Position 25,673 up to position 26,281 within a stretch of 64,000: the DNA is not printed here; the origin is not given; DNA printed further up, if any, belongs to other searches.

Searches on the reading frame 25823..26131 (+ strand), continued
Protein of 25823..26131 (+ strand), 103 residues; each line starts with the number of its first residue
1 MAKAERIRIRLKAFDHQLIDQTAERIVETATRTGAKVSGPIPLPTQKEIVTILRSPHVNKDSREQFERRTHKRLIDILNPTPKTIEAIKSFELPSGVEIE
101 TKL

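Call 34: find_encoding_contigs(protein=P0104, flank=1200, max_places=3)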
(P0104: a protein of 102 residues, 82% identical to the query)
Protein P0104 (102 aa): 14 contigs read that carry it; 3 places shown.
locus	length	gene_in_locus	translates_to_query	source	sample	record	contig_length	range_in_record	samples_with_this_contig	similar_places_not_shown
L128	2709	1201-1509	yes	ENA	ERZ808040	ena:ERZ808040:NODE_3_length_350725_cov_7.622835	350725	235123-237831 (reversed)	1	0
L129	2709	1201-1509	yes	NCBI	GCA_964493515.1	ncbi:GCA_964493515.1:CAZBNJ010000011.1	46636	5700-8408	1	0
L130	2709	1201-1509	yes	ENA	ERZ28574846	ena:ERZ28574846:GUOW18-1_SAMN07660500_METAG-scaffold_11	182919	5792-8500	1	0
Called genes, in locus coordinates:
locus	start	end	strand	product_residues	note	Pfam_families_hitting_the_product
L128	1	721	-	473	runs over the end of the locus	PF03062:MBOAT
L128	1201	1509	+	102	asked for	PF00338:Ribosomal_S10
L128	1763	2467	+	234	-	PF00297:Ribosomal_L3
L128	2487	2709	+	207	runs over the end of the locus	PF00573:Ribosomal_L4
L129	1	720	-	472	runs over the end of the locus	PF03062:MBOAT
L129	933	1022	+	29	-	-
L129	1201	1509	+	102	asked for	PF00338:Ribosomal_S10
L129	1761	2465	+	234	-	PF00297:Ribosomal_L3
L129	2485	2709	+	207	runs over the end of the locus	PF00573:Ribosomal_L4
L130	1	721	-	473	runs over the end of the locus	PF03062:MBOAT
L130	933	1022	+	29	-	-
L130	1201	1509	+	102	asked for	PF00338:Ribosomal_S10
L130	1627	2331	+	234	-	PF00297:Ribosomal_L3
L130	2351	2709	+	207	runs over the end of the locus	PF00573:Ribosomal_L4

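Call 35: find_encoding_contigs(protein=P0100, flank=1200, max_places=3)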
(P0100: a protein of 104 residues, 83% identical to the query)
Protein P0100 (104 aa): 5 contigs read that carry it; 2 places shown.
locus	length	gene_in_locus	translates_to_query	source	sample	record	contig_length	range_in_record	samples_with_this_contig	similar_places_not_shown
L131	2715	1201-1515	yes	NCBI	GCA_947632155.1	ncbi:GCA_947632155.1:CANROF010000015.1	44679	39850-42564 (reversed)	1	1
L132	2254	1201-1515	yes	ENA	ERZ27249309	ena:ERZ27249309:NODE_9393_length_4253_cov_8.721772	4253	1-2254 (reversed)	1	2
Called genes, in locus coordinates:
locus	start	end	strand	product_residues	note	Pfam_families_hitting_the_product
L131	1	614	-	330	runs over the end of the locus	PF01207:Dus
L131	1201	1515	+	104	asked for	PF00338:Ribosomal_S10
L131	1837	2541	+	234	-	PF00297:Ribosomal_L3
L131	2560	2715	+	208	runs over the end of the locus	PF00573:Ribosomal_L4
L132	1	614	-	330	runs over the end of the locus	PF01207:Dus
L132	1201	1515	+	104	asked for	PF00338:Ribosomal_S10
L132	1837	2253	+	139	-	?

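Call 36: find_encoding_contigs(protein=P0051, flank=1200, max_places=4)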
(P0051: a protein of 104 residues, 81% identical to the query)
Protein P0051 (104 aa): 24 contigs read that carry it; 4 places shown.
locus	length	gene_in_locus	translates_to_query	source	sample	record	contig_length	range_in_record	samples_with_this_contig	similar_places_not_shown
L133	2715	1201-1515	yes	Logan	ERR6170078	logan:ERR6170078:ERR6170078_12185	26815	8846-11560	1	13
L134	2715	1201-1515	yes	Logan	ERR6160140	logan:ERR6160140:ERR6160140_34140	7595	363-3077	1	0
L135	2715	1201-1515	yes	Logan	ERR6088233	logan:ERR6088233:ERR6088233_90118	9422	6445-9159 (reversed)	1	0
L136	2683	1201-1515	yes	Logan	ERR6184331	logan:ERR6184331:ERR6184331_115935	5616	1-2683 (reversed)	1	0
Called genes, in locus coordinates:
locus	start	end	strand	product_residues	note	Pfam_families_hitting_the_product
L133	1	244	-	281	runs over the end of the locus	PF02195:ParB_N, PF17762:HTH_ParB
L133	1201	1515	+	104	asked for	PF00338:Ribosomal_S10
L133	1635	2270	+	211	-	PF00297:Ribosomal_L3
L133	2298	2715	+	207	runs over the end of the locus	PF00573:Ribosomal_L4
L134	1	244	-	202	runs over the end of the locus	?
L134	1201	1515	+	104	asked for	PF00338:Ribosomal_S10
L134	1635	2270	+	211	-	PF00297:Ribosomal_L3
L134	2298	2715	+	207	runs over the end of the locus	PF00573:Ribosomal_L4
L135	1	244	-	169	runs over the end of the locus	?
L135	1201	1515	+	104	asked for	PF00338:Ribosomal_S10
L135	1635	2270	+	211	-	PF00297:Ribosomal_L3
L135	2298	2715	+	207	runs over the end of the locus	PF00573:Ribosomal_L4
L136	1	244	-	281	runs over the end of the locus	PF02195:ParB_N, PF17762:HTH_ParB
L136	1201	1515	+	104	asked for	PF00338:Ribosomal_S10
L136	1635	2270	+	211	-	PF00297:Ribosomal_L3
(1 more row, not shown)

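Call 67: list_cluster_members(proteins=[P0002, P0003, P0016, P0030, P0039, P0043, P0048, P0051, P0053])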
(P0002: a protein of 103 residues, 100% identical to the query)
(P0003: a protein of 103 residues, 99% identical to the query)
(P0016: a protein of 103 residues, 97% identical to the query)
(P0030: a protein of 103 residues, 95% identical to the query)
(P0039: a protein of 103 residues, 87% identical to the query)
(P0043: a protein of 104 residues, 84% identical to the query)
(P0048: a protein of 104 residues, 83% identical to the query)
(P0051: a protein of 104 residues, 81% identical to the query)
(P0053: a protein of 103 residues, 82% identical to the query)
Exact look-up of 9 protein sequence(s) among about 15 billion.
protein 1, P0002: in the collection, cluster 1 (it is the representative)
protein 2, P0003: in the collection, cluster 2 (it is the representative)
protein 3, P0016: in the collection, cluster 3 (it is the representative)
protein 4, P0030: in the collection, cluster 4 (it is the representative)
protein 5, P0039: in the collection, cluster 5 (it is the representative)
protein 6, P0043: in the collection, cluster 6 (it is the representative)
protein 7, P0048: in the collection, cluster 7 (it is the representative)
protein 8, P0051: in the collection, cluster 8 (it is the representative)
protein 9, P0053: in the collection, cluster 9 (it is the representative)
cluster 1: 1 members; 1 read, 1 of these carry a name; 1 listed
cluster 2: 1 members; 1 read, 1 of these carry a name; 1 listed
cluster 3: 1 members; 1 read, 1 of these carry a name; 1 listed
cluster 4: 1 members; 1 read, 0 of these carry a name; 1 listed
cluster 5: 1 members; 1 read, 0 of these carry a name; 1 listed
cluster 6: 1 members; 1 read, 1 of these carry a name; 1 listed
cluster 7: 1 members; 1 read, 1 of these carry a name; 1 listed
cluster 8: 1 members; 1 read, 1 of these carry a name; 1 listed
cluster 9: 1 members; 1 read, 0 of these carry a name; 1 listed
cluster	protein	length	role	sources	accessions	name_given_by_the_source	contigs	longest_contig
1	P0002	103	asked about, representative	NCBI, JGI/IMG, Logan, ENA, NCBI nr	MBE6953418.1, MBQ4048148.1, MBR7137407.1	MAG: 30S ribosomal protein S10 [Clostridia bacterium] | 30S ribosomal protein S10 [Oscillospiraceae bacterium]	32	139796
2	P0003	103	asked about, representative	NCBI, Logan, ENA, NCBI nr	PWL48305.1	MAG: 30S ribosomal protein S10 [Clostridiales bacterium]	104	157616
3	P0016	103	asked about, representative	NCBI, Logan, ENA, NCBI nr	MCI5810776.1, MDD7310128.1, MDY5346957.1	MAG: 30S ribosomal protein S10 [Clostridiales bacterium] | 30S ribosomal protein S10 [Clostridiales bacterium]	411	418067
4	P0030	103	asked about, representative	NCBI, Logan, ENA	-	-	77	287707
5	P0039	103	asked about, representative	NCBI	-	-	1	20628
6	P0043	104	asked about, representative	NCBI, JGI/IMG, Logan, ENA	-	small subunit ribosomal protein S10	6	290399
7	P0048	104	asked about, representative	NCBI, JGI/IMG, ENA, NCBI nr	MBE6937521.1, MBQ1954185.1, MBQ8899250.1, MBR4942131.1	MAG: 30S ribosomal protein S10 [Clostridia bacterium] | 30S ribosomal protein S10 [Oscillospiraceae bacterium]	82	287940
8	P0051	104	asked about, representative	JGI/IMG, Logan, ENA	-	small subunit ribosomal protein S10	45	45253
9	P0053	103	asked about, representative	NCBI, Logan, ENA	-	-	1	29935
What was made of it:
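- All long-form lineages are uncultured MAGs (call 67).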
